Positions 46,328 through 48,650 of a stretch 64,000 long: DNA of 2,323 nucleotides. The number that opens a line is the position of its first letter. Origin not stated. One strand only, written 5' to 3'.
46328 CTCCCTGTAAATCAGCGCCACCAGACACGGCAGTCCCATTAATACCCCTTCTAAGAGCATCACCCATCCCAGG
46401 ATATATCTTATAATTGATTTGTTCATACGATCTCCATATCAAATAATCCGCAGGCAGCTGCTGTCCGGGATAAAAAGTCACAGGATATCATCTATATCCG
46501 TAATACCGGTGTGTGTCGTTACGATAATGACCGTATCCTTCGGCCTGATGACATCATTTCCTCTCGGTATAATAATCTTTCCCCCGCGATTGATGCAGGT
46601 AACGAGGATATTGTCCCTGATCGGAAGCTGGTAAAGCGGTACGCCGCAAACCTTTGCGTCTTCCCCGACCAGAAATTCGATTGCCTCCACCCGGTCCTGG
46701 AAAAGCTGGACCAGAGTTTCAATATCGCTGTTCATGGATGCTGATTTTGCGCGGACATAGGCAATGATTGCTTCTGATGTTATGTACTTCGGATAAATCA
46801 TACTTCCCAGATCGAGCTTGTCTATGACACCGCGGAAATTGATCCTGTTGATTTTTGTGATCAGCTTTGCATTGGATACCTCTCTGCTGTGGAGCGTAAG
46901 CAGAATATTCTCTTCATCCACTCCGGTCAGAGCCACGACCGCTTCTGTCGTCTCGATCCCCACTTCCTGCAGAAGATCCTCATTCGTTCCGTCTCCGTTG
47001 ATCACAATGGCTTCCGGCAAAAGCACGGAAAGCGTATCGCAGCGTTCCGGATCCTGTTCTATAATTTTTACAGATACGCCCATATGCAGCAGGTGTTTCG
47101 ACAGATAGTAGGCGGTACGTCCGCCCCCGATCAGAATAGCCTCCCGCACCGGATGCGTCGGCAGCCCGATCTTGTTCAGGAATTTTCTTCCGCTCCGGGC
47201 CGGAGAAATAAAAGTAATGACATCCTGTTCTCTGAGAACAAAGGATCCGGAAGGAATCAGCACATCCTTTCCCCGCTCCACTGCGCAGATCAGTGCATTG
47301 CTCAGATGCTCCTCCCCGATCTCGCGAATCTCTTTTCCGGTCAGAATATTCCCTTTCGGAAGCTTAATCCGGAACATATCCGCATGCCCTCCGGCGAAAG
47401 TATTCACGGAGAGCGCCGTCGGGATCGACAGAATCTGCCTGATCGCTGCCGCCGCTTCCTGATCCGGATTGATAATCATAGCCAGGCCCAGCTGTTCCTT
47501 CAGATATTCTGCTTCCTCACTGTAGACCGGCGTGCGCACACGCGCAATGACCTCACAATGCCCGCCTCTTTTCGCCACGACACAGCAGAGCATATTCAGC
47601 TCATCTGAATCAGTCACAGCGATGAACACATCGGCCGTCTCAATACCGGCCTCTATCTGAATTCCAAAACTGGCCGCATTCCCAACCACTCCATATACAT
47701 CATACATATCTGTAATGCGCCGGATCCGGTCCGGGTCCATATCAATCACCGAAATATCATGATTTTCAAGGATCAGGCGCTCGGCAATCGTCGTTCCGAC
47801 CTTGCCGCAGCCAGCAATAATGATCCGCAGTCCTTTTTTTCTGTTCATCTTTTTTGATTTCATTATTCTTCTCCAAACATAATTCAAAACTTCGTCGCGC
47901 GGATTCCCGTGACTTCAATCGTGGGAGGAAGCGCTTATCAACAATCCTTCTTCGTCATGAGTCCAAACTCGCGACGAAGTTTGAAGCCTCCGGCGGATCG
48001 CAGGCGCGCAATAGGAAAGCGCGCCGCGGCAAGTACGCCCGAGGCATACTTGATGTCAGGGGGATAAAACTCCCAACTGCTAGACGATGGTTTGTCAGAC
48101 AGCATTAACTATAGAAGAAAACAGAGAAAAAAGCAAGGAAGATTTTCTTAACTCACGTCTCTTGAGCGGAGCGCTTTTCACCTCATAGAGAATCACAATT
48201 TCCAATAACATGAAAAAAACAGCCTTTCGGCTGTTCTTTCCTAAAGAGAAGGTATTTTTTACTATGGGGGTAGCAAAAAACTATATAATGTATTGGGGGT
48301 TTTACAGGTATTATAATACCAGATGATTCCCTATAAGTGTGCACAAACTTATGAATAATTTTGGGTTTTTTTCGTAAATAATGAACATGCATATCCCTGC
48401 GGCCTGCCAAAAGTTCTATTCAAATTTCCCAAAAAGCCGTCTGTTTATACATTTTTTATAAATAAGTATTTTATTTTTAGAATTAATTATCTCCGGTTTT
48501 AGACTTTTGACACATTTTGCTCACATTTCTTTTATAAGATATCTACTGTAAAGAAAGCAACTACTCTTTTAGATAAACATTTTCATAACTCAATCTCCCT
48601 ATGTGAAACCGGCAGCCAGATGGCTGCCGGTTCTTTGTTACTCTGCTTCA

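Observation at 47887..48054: Two inverted copies of a ~170-nt GC-rich element whose helices are kept by compensatory changes (candidate undescribed structured RNA)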

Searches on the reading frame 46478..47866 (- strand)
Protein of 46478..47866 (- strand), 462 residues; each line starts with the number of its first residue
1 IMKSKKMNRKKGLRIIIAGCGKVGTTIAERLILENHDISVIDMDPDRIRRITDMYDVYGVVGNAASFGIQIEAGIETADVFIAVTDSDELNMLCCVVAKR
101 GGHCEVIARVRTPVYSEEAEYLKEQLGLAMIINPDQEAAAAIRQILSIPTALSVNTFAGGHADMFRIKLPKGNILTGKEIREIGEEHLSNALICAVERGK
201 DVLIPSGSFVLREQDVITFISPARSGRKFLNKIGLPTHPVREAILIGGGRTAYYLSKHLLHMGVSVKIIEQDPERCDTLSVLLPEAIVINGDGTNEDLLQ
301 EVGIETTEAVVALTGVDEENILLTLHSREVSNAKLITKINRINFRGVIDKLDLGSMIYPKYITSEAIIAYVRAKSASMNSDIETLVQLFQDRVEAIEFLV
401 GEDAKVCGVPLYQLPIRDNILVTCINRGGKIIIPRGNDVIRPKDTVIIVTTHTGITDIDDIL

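Call 57: find_encoding_contigs(protein=window:46478-47866:-, flank=3000, max_places=6)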
Protein window:46478-47866:- (462 aa): no gene with exactly this product is on record in the collection.

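Call 58: find_encoding_contigs(protein=window:46478-47851:-, flank=3000, max_places=6)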
Protein window:46478-47851:- (457 aa): no gene with exactly this product is on record in the collection.
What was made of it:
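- Tried and rejected: Exact look-up of the window's TrkA failed with two start choices (calls 57, 58).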

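Call 59: find_homologous_proteins(query=window:46478-47851:-, max_evalue=1e-50)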
Query window:46478-47851:- (457 aa): 7593 proteins with E <= 1e-50 among 8000 candidates; the best 120 are listed.
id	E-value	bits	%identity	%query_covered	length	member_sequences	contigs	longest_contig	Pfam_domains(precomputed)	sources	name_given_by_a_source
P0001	1.8e-294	994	100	100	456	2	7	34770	PF13241.13,PF02080.27,PF02254.25,PF03807.24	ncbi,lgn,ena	-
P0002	1.1e-244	830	83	99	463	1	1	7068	PF13241.13,PF02080.27,PF02254.25,PF03807.24,PF01488.27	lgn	-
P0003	6.1e-225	765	76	100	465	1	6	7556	PF13241.13,PF02080.27,PF02254.25,PF03446.22,PF03435.25,PF03807.24,PF01488.27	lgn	-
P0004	6.0e-221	752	75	100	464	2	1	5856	PF13241.13,PF02080.27,PF02254.25,PF03435.25,PF03807.24,PF01488.27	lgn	-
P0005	1.2e-202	692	68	100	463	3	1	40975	PF13241.13,PF02080.27,PF02254.25,PF03435.25,PF03807.24,PF01488.27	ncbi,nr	ncbi:MAG: Trk system potassium transporter TrkA [Clostridiales bacterium]|nr:Trk system potassium tr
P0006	6.0e-201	686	68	99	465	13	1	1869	PF13241.13,PF02080.27,PF02254.25,PF03807.24,PF01488.27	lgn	-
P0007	8.5e-200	682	57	92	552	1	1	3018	PF13241.13,PF02080.27,PF02254.25,PF07992.21,PF03446.22,PF03807.24,PF01494.26,PF01488.27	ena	-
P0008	2.1e-199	681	68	100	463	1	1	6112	PF13241.13,PF02080.27,PF02254.25,PF03435.25,PF03807.24,PF01488.27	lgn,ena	-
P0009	9.3e-198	676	67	99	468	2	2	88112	PF13241.13,PF02080.27,PF02254.25,PF01262.28,PF03807.24,PF01488.27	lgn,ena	-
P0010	1.5e-197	675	66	99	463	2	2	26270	PF13241.13,PF02080.27,PF02254.25,PF03807.24,PF01488.27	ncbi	-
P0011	6.2e-197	673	66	100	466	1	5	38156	PF13241.13,PF02080.27,PF02254.25,PF03435.25,PF03807.24,PF01488.27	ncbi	-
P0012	2.2e-196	671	67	100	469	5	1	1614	PF13241.13,PF02080.27,PF13450.13,PF02254.25,PF07992.21,PF03435.25,PF03807.24,PF01488.27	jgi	jgi:trk system potassium uptake protein TrkA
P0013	3.2e-196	671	-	-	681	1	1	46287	PF13241.13,PF02080.27,PF13450.13,PF13478.13,PF07992.21,PF00070.34,PF13454.13,PF06241.18,PF01494.26,PF02254.25,PF02558.23,PF13460.13,PF00106.32,PF03435.25,PF03807.24,PF01488.27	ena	-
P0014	6.3e-196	670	67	100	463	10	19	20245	PF13241.13,PF02080.27,PF02254.25,PF03807.24,PF01488.27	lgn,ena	-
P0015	1.8e-195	668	68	99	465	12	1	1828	PF13241.13,PF02080.27,PF02254.25,PF03446.22,PF03435.25,PF03807.24,PF01488.27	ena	-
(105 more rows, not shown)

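Call 60: find_encoding_contigs(protein=P0001, flank=2500, max_places=4)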
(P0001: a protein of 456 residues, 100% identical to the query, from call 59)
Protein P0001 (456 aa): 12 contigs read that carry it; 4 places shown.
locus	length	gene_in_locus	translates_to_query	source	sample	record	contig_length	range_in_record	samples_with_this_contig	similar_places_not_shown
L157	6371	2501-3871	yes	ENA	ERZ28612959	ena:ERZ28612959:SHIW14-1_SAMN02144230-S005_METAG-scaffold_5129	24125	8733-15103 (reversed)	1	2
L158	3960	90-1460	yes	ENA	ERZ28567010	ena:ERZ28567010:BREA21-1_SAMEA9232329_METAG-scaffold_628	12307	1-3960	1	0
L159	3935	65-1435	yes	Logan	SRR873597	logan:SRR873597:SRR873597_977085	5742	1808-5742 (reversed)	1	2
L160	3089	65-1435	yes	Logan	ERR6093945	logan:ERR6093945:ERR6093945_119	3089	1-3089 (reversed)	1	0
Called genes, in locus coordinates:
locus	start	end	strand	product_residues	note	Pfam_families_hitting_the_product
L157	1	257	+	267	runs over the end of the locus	PF00005:ABC_tran, PF02463:SMC_N (faint), PF13304:AAA_21 (faint)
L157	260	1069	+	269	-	PF00950:ABC-3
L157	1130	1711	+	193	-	PF00293:NUDIX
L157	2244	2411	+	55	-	-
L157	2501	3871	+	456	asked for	PF02254:TrkA_N, PF03807:F420_oxidored (faint), PF13241:NAD_binding_7 (faint), PF02080:TrkA_C, PF02254:TrkA_N, PF02080:TrkA_C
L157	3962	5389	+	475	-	PF02386:TrkH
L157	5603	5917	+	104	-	PF19605:DUF6110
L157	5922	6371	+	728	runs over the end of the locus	PF00122:E1-E2_ATPase, PF00702:Hydrolase, PF08282:Hydrolase_3 (faint)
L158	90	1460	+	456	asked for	PF02254:TrkA_N, PF03807:F420_oxidored (faint), PF13241:NAD_binding_7 (faint), PF02080:TrkA_C, PF02254:TrkA_N, PF02080:TrkA_C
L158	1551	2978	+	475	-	PF02386:TrkH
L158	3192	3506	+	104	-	PF19605:DUF6110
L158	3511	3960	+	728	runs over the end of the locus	PF00122:E1-E2_ATPase, PF00702:Hydrolase, PF08282:Hydrolase_3 (faint)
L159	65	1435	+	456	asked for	PF02254:TrkA_N, PF03807:F420_oxidored (faint), PF13241:NAD_binding_7 (faint), PF02080:TrkA_C, PF02254:TrkA_N, PF02080:TrkA_C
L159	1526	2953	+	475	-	PF02386:TrkH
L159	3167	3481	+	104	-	PF19605:DUF6110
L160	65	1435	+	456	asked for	PF02254:TrkA_N, PF03807:F420_oxidored (faint), PF13241:NAD_binding_7 (faint), PF02080:TrkA_C, PF02254:TrkA_N, PF02080:TrkA_C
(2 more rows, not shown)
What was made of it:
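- Contigs of the window's own species end at the element (call 60). Assemblies of the window's species break at the element (call 60).
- Tried and rejected: It succeeded through the homologue search (calls 59, 60).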

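Call 61: find_encoding_contigs(protein=P0002, flank=2500, max_places=2)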
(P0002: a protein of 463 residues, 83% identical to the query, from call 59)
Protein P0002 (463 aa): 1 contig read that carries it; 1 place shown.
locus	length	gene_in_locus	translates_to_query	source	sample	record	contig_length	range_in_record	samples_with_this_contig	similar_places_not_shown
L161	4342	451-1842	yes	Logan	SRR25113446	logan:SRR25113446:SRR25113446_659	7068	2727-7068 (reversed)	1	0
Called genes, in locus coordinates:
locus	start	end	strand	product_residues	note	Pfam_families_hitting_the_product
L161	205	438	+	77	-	-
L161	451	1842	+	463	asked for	PF01488:Shikimate_DH (faint), PF02254:TrkA_N, PF03807:F420_oxidored (faint), PF13241:NAD_binding_7 (faint), PF02080:TrkA_C, PF02254:TrkA_N, PF02080:TrkA_C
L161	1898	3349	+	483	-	PF02386:TrkH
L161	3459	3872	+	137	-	PF19605:DUF6110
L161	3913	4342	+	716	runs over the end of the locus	PF00122:E1-E2_ATPase, PF00702:Hydrolase, PF08282:Hydrolase_3 (faint)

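Call 62: find_encoding_contigs(protein=P0003, flank=2500, max_places=3)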
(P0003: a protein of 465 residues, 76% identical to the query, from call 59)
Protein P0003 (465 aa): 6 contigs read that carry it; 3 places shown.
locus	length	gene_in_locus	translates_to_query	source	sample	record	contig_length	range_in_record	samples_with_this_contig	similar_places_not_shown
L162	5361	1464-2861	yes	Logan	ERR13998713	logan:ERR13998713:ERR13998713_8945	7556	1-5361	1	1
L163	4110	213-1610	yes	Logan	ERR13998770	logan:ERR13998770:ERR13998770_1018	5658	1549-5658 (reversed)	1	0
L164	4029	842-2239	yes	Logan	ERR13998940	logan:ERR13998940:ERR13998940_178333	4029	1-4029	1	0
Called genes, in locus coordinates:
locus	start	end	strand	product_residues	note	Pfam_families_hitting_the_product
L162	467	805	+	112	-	-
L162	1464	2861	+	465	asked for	PF01488:Shikimate_DH (faint), PF02254:TrkA_N, PF03435:Sacchrp_dh_NADP (faint), PF03446:NAD_binding_2 (faint), PF13241:NAD_binding_7 (weak), PF02080:TrkA_C, PF02254:TrkA_N, PF02080:TrkA_C, +1 more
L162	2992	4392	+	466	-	PF02386:TrkH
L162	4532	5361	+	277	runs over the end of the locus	PF08543:Phos_pyr_kin, PF00294:PfkB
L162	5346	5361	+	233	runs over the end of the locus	PF04055:Radical_SAM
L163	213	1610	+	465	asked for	PF01488:Shikimate_DH (faint), PF02254:TrkA_N, PF03435:Sacchrp_dh_NADP (faint), PF03446:NAD_binding_2 (faint), PF13241:NAD_binding_7 (weak), PF02080:TrkA_C, PF02254:TrkA_N, PF02080:TrkA_C, +1 more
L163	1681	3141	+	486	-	PF02386:TrkH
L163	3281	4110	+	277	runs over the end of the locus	PF08543:Phos_pyr_kin, PF00294:PfkB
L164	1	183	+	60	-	?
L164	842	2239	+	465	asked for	PF01488:Shikimate_DH (faint), PF02254:TrkA_N, PF03435:Sacchrp_dh_NADP (faint), PF03446:NAD_binding_2 (faint), PF13241:NAD_binding_7 (weak), PF02080:TrkA_C, PF02254:TrkA_N, PF02080:TrkA_C, +1 more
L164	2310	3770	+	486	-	PF02386:TrkH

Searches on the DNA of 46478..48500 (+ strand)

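Call 4: search_rna_families(source=window, start=47600, end=48500, threshold=evalue, max_evalue=10, show_alignments=3)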
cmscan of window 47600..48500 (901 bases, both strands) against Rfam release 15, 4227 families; matches with E-value up to 10: 7.
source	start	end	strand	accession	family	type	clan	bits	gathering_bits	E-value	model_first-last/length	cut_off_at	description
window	48199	48335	-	RF03533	SQ1002_RNA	Gene; sRNA;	-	23.5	128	0.01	1-237/237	no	Clostridioides difficile sRNA SQ1002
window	48206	48283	-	RF02059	STnc50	Gene; sRNA;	-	17.9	55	4.6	1-84/84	no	Salmonella enterica sRNA STnc40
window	48148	48256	-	RF03153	RAGATH-4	Gene; sRNA;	-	15.1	104.4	5.7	1-131/131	no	RAGATH-4 RNA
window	48277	48342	-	RF00165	Corona_pk3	Cis-reg;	CL00117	14.3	35.6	5.6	1-61/61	no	Coronavirus 3' UTR pseudoknot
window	48390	48450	-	RF01928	Mico1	Gene; lncRNA;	-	12.6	60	8.8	150-205/205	no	Maternal intergenic circadian oscillating RNA 1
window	48337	48415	+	RF00065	snoR9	Gene; snRNA; snoRNA; CD-box;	CL00132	12.3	90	4.2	1-128/128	no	Small nucleolar RNA snoR9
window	48343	48461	-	RF02574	Ricks_sRNA10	Gene; sRNA;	-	12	97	8.5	1-352/352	no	Rickettsia sRNA 10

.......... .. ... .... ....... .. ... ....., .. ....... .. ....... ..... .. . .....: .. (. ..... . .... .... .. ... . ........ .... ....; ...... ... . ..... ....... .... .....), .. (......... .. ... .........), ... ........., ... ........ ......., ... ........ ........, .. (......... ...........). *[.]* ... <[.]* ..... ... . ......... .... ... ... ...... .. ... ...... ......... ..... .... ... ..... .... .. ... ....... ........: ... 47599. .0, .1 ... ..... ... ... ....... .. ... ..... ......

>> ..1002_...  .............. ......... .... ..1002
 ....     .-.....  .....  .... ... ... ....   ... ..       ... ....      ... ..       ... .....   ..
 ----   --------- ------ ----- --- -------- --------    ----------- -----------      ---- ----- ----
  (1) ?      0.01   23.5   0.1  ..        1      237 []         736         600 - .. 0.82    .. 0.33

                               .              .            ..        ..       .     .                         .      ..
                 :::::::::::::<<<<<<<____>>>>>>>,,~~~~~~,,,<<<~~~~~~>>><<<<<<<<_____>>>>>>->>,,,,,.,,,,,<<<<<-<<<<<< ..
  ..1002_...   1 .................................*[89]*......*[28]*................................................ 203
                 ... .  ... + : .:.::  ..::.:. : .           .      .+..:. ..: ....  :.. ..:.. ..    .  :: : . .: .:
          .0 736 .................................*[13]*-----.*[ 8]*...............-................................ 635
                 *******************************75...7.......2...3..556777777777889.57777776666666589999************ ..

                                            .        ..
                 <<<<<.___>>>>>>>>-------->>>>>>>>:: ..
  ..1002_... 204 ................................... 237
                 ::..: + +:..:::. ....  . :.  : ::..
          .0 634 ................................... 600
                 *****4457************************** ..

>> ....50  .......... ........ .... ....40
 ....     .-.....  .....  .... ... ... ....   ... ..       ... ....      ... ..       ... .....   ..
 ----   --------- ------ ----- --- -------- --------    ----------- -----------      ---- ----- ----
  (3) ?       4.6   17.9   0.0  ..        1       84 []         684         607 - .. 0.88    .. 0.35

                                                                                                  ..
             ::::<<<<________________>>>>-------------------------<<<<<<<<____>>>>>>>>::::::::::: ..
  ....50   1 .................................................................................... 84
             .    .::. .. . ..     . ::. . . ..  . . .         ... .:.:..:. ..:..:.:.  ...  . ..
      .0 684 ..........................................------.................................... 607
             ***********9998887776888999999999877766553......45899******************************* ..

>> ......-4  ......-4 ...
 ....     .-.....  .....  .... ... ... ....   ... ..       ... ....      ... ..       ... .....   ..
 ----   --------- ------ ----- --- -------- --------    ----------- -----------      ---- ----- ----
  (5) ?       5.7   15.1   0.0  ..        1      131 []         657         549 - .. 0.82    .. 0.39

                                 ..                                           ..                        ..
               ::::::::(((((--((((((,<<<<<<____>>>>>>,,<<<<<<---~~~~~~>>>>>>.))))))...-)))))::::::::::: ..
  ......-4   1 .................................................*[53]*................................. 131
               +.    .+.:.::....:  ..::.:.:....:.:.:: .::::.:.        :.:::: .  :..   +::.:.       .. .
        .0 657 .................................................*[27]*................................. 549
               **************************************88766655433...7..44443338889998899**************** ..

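Call 26: search_dna_similar(query=window:47880-48060:+, collection=plasmids, mode=distant, max_evalue=0.001)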
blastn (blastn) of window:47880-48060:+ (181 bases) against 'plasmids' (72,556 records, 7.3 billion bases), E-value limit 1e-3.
No match.

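Call 27: search_dna_similar(query=window:47880-48060:+, collection=phages, mode=distant, max_evalue=0.001)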
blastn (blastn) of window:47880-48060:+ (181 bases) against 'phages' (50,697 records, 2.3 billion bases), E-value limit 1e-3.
No match.
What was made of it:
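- Tried and rejected: BLASTN of copy A against plasmids and phages found no match (calls 26, 27).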

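Call 63: search_with_rna_model(model_id=R1, sources=[L157, L158, L159, L160, L161, L162, L163, L164], max_evalue=0.1)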
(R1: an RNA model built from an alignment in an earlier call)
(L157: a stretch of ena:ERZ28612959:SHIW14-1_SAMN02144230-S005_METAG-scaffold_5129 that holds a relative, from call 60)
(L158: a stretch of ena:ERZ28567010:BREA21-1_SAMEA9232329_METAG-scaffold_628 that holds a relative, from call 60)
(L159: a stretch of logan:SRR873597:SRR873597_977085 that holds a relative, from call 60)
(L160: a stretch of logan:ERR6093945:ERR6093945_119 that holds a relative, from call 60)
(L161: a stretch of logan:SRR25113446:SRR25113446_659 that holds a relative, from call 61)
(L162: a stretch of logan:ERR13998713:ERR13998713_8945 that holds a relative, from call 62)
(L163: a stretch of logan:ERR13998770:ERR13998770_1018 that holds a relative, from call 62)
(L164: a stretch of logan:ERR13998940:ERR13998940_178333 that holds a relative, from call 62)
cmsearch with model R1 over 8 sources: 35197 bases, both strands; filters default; matches with E-value up to 0.1: 1.
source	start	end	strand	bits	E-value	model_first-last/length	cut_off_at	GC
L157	2295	2404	-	76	4.1e-16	1-99/99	no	0.61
